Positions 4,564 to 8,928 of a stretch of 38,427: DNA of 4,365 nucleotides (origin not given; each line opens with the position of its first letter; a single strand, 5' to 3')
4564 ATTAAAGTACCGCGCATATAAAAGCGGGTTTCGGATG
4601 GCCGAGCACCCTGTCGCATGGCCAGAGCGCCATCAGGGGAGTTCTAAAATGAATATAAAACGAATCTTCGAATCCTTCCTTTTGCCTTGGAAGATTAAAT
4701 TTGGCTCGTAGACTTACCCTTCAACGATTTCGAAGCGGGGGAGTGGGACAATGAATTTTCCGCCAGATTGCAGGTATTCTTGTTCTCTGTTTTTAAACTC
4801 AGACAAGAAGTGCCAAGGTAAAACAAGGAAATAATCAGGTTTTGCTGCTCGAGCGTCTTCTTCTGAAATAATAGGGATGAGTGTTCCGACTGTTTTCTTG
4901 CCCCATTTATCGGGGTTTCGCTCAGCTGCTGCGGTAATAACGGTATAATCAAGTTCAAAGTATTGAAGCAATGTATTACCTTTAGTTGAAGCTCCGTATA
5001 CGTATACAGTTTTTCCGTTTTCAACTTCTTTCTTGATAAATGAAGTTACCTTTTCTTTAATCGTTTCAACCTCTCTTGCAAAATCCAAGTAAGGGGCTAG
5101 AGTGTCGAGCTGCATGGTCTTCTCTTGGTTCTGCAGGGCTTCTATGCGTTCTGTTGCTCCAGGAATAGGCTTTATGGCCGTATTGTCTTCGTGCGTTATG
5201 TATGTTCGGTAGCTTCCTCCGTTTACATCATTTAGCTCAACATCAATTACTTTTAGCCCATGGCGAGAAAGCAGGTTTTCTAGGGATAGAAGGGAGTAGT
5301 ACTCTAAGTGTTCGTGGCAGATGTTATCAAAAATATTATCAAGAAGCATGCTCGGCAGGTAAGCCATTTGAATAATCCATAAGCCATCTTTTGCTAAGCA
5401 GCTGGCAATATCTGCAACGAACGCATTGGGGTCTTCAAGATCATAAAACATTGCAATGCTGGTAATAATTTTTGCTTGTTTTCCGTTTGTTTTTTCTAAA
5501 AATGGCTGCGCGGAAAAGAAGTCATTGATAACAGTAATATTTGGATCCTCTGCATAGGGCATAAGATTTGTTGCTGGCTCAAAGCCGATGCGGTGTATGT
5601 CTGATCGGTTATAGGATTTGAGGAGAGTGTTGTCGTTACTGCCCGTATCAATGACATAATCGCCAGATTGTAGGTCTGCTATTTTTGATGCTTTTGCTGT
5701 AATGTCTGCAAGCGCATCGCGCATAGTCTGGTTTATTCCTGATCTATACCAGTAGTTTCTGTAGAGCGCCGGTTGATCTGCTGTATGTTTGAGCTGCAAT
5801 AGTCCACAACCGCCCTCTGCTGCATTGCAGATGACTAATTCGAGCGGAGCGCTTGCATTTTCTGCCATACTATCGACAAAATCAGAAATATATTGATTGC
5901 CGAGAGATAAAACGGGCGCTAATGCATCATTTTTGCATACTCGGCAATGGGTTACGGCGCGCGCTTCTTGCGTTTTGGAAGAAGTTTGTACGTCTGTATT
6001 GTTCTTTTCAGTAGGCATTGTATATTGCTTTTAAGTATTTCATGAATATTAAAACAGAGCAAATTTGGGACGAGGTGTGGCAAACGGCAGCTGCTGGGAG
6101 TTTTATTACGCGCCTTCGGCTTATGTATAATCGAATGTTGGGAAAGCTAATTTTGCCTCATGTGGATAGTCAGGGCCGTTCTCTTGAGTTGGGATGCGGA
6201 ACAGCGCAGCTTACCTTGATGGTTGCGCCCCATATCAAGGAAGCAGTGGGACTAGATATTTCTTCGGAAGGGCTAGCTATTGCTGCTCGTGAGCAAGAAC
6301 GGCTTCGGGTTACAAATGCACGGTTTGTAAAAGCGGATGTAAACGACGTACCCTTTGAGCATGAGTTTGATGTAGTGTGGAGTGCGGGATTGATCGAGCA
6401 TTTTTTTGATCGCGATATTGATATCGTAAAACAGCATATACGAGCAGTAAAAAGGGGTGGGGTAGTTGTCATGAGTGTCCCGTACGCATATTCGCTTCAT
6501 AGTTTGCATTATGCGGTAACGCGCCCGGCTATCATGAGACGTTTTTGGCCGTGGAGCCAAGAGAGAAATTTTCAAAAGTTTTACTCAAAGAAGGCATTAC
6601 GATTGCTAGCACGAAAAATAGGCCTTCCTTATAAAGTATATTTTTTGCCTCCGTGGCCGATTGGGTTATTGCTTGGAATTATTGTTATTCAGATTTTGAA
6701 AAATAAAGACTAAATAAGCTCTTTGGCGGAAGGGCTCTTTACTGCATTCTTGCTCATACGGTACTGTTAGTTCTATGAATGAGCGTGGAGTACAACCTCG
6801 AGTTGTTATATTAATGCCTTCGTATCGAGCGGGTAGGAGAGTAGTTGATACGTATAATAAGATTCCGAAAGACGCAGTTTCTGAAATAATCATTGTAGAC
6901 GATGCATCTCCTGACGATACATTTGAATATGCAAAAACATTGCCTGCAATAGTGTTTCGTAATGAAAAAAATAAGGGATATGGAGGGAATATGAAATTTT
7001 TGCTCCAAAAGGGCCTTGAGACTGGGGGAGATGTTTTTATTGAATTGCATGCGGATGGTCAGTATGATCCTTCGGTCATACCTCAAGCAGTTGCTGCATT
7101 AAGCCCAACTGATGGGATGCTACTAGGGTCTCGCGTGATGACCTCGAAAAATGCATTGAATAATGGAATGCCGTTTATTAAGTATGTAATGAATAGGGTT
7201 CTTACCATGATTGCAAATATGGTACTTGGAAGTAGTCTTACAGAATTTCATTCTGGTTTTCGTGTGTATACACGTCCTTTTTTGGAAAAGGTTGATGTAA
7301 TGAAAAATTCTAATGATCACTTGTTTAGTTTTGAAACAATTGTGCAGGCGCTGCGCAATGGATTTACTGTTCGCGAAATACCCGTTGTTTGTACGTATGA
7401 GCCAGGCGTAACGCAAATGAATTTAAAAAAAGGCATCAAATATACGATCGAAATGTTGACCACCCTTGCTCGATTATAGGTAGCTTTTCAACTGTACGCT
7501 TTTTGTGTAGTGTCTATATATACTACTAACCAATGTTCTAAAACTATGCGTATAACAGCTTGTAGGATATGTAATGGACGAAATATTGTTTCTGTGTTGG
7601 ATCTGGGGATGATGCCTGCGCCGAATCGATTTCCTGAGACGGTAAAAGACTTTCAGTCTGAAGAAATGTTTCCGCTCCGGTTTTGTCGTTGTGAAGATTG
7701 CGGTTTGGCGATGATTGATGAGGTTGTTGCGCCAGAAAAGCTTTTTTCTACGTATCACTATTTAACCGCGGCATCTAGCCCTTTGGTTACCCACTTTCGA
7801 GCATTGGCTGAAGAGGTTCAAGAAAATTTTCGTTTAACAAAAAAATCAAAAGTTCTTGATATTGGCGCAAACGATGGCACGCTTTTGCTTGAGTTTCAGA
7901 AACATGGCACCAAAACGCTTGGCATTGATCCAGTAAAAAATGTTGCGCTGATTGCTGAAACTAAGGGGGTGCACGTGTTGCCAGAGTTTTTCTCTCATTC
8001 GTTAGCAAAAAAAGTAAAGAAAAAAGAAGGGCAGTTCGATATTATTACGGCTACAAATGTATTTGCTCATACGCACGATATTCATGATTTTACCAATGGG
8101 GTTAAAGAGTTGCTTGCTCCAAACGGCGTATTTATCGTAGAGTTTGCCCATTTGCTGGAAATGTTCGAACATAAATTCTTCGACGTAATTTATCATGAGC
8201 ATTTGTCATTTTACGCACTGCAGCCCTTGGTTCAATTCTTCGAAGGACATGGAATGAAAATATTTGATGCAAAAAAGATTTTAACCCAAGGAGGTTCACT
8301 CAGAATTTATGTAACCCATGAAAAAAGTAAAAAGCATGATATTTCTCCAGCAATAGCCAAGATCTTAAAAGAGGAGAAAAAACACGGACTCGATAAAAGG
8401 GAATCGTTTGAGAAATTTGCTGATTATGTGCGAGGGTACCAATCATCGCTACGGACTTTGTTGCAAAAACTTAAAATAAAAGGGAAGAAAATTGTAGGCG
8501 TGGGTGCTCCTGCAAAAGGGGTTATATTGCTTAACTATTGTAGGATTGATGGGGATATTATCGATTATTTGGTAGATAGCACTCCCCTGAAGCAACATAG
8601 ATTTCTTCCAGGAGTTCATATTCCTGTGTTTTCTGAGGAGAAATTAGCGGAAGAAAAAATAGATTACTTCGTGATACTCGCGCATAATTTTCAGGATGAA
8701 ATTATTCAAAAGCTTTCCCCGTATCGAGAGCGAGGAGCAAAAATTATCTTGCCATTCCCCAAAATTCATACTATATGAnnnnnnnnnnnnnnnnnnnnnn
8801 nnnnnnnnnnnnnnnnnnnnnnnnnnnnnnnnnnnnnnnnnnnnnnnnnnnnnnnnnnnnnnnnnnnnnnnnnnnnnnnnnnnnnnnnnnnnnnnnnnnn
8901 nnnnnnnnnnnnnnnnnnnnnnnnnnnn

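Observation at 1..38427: Whole window is one GT-C-rich, two-compartment glycan assembly locus (at least seven GT-C-like paralogues)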

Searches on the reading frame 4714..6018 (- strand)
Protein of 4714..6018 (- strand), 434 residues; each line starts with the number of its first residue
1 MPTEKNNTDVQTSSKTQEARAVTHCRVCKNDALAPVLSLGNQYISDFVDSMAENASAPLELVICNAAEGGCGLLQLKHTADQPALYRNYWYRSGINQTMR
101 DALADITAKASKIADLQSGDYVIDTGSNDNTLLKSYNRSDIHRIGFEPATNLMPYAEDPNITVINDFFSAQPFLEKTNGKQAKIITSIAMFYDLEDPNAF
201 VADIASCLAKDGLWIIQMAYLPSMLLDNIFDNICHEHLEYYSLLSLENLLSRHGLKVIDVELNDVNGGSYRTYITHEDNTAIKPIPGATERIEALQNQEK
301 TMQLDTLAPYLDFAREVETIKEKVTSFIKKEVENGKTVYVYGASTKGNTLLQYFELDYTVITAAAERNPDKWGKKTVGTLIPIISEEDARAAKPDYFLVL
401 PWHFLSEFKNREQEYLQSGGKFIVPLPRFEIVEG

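Call 4: search_protein_families(library=pfam, proteins=[window:4714-6018:-], max_evalue=0.01)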
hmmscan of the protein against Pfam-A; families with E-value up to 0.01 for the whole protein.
window:4714-6018:- (434 aa): 4 families
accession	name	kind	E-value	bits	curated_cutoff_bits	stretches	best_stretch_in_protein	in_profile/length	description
PF08484.17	Methyltransf_14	-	1e-46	159.1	23.5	1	265-427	2-160/160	C-methyltransferase C-terminal domain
PF13489.12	Methyltransf_23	-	6.9e-15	55.6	27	1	98-259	4-163/164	Methyltransferase domain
PF08421.16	Methyltransf_13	-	3.5e-10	40.3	31.3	1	25-86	1-62/62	Putative zinc binding domain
PF20792.2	VCD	-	0.0058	16.4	27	0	309-346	189-227/240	VopL C-terminal dimerization domain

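Call 57: search_protein_families(library=ncbifam, proteins=[window:4714-6018:-], max_evalue=0.001)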
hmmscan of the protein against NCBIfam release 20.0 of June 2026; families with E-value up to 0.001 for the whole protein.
window:4714-6018:- (434 aa): 0 families

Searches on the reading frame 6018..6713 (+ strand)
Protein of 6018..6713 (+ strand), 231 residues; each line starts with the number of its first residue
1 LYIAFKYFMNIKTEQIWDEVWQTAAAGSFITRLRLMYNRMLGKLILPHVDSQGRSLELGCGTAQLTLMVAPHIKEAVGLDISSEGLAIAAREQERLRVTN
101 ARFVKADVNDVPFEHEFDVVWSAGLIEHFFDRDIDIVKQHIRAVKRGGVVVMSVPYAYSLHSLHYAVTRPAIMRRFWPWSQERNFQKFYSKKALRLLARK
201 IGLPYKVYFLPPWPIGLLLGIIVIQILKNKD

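Call 4: search_protein_families(library=pfam, proteins=[window:6018-6713:+], max_evalue=0.01)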
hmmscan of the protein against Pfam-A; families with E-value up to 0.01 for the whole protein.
window:6018-6713:+ (231 aa): 10 families
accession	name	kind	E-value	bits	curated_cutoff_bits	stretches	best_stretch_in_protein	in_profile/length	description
PF13649.12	Methyltransf_25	-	3.5e-17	63.3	27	1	56-148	2-97/97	Methyltransferase domain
PF08241.18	Methyltransf_11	-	4.1e-16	59.8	21.2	1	56-151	1-94/95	Methyltransferase domain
PF08242.18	Methyltransf_12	-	9.3e-15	55.6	30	1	56-150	1-98/98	Methyltransferase domain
PF13847.12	Methyltransf_31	-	1.2e-14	54.6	27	1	51-156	3-113/145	Methyltransferase domain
PF13489.12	Methyltransf_23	-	4e-12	46.6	27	1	46-203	17-159/164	Methyltransferase domain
PF01209.24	Ubie_methyltran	-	2.2e-06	27.6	20.1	1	54-152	50-151/233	ubiE/COQ5 methyltransferase family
PF05175.20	MTS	-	4.9e-05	23.5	23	1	43-122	21-104/170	Methyltransferase small domain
PF02353.26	CMAS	-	0.00029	20.7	27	1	53-153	64-165/273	Mycolic acid cyclopropane synthetase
PF08003.17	Methyltransf_9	-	0.0016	17.9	23.8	1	45-152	107-217/315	Protein of unknown function (DUF1698)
PF05401.17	NodS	-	0.008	16.5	24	0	52-127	44-117/201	Nodulation protein S (NodS)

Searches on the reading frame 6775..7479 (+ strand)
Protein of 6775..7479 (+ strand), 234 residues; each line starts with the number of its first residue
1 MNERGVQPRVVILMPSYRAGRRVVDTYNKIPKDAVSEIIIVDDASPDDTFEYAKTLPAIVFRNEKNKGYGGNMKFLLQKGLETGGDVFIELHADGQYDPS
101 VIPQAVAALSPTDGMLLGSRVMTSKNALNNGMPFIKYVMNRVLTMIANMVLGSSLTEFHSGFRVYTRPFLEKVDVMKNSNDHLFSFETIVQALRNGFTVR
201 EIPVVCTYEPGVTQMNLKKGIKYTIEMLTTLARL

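Call 4: search_protein_families(library=pfam, proteins=[window:6775-7479:+], max_evalue=0.01)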
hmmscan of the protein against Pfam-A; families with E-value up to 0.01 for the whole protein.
window:6775-7479:+ (234 aa): 1 family
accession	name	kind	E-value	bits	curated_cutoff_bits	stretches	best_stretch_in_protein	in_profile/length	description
PF00535.33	Glycos_transf_2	-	3.7e-16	60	23.3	1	12-173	2-167/168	Glycosyl transferase family 2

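Call 56: search_solved_structures(query=window:6775-7479:+, max_evalue=0.001)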
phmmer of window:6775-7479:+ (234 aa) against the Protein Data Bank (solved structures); distinct sequences matched with E-value up to 0.001: 1.
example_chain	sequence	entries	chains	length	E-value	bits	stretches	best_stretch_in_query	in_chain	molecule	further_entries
5mlz_A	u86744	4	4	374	2.1e-12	50.6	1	9-174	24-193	Dolichol monophosphate mannose synthase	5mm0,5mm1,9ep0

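Call 57: search_protein_families(library=ncbifam, proteins=[window:6775-7479:+], max_evalue=0.001)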
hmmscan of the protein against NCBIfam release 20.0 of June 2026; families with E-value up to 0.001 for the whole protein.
window:6775-7479:+ (234 aa): 5 families
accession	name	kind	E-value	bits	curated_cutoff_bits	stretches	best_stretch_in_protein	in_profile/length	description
NF058614.1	PPMAGASynPpgS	equivalog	2.4e-15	56.6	370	1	10-208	2-198/226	polyprenyl-phospho-N-acetylgalactosaminyl synthase PpgS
NF041391.1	DPhHxTase_Halo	equivalog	1.3e-14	53.7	375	1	24-216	14-193/213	dolichyl-phosphate hexose transferase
TIGR04182.1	glyco_TIGR04182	equivalog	5.1e-13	49.1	325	1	10-225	2-208/293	S-layer glycoprotein N-glycosyltransferase AglJ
NF047588.1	GlcsyltransPgfSStrep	equivalog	2.5e-06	26.9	500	1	27-228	27-218/308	glycosyltransferase PgfS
TIGR04283.1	glyco_like_mftF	equivalog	1.4e-05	24.8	182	1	23-111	17-99/221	TIGR04283 family arsenosugar biosynthesis glycosyltransferase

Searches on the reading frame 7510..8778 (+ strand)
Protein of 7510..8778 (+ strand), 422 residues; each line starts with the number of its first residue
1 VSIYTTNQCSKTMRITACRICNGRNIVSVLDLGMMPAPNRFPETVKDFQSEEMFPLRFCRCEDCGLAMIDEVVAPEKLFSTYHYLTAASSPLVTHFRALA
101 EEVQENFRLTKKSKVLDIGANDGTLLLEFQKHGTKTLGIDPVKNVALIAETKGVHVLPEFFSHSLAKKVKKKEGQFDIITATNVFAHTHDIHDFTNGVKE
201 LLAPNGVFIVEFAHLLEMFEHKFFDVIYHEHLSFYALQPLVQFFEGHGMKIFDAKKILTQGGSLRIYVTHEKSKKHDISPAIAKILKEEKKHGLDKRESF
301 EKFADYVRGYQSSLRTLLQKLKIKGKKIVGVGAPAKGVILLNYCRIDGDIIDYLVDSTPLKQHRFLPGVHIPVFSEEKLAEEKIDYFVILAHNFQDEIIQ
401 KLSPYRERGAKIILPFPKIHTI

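Call 4: search_protein_families(library=pfam, proteins=[window:7510-8778:+], max_evalue=0.01)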
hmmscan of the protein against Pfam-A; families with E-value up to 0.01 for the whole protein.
window:7510-8778:+ (422 aa): 8 families
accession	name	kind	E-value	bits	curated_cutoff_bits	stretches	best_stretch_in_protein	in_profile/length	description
PF08484.17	Methyltransf_14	-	2.8e-52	177.2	23.5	1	259-417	2-160/160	C-methyltransferase C-terminal domain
PF13489.12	Methyltransf_23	-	5.4e-20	72.2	27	1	96-250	6-160/164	Methyltransferase domain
PF08421.16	Methyltransf_13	-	6.3e-16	58.7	31.3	1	18-79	1-62/62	Putative zinc binding domain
PF08242.18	Methyltransf_12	-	1.4e-12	48.6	30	1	116-208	1-98/98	Methyltransferase domain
PF08241.18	Methyltransf_11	-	5e-10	40.3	21.2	1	116-210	1-95/95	Methyltransferase domain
PF13649.12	Methyltransf_25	-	3.6e-08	34.4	27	1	115-206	1-97/97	Methyltransferase domain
PF13847.12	Methyltransf_31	-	2.1e-05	24.7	27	1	110-214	2-113/145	Methyltransferase domain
PF05219.18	DREV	-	0.0048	16.5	26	0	110-211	93-187/265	DREV methyltransferase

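Call 57: search_protein_families(library=ncbifam, proteins=[window:7510-8778:+], max_evalue=0.001)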
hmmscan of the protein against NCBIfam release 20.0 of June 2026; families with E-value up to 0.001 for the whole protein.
window:7510-8778:+ (422 aa): 11 families
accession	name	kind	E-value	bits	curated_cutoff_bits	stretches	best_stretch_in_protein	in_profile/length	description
TIGR01983.1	UbiG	equivalog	1.1e-10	41.3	102.95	1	101-210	39-151/228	bifunctional 2-polyprenyl-6-hydroxyphenol methylase/3-demethylubiquinol 3-O-methyltransferase UbiG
NF043040.1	corrin_prot_MT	hypoth_equivalog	1.4e-06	27.9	180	1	95-210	26-147/216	corrinoid protein-associated methyltransferase CpaM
NF045667.1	MTase_DVU1556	equivalog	3.7e-06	26.6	155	1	98-210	9-119/213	DVU_1556 family methyltransferase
TIGR02081.1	metW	equivalog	1e-05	25.2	189.5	1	109-189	11-89/194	methionine biosynthesis protein MetW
NF001790.0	PRK00517.3-3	equivalog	2.4e-05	23.9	269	1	99-209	116-222/262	50S ribosomal protein L11 methyltransferase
NF040539.1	AST_met_ArsM_2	exception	7.3e-05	22.7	240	1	100-209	45-162/262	putative arsinothricin biosynthesis methyltransferase ArsM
TIGR04345.1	ovoA_Cterm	equivalog_domain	0.00012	21.7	170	0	161-211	120-170/242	putative 4-mercaptohistidine N1-methyltransferase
TIGR02072.1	BioC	equivalog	0.00013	21.8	184.95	1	105-220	29-142/244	malonyl-ACP O-methyltransferase BioC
TIGR00452.1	TIGR00452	equivalog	0.00033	19.6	275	1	107-212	113-221/316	tRNA 5-methoxyuridine(34)/uridine 5-oxyacetic acid(34) synthase CmoB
NF011650.0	PRK15068.1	equivalog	0.00044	19.2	209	0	103-211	114-226/324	tRNA 5-methoxyuridine(34)/uridine 5-oxyacetic acid(34) synthase CmoB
TIGR01934.1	MenG_MenH_UbiE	subfamily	0.00097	18.5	158.35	0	103-223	31-155/223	ubiquinone/menaquinone biosynthesis methyltransferase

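Call 77: search_solved_structures(query=window:7510-8778:+, max_evalue=0.001)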
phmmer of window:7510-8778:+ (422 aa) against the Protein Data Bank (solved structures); distinct sequences matched with E-value up to 0.001: 17.
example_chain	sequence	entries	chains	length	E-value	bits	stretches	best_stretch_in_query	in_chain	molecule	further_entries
4rv9_A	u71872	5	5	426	2.8e-93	316.4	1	14-418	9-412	D-mycarose 3-C-methyltransferase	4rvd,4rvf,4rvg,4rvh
5t64_A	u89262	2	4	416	1.3e-66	228.7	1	16-420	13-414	Sugar 3-C-methyl transferase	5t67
5t6b_A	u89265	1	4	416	8.7e-66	225.9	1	16-420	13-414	Sugar 3-C-methyl transferase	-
3ndi_A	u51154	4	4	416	2.6e-64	221.1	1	15-420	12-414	Methyltransferase | TcaB9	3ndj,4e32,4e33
4e2y_A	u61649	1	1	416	6.8e-64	219.7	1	15-420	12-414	TcaB9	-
4e31_A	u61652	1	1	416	8.6e-64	219.3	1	15-420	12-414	TcaB9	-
4e2x_A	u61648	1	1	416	9.4e-64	219.2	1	15-420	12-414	TcaB9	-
4e2z_A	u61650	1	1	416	2.4e-63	217.9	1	15-420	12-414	TcaB9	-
4e2w_A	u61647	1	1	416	2.4e-63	217.9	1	15-420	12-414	TcaB9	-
4e30_A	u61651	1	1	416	6.4e-63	216.5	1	15-420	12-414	TcaB9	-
3e8s_A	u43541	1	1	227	7.8e-05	25.2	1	112-236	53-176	Putative SAM Dependent Methyltransferase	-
1xxl_A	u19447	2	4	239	0.00033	23.1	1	112-210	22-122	YcgJ protein | ycgJ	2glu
4kdr_A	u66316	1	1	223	0.00048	22.6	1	113-207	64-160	3-demethylubiquinone-9 3-methyltransferase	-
5dpm_A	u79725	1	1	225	0.00049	22.6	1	113-207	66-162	Ubiquinone biosynthesis O-methyltransferase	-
4kdc_A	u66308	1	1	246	0.00065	22.1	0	113-207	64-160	3-demethylubiquinone-9 3-methyltransferase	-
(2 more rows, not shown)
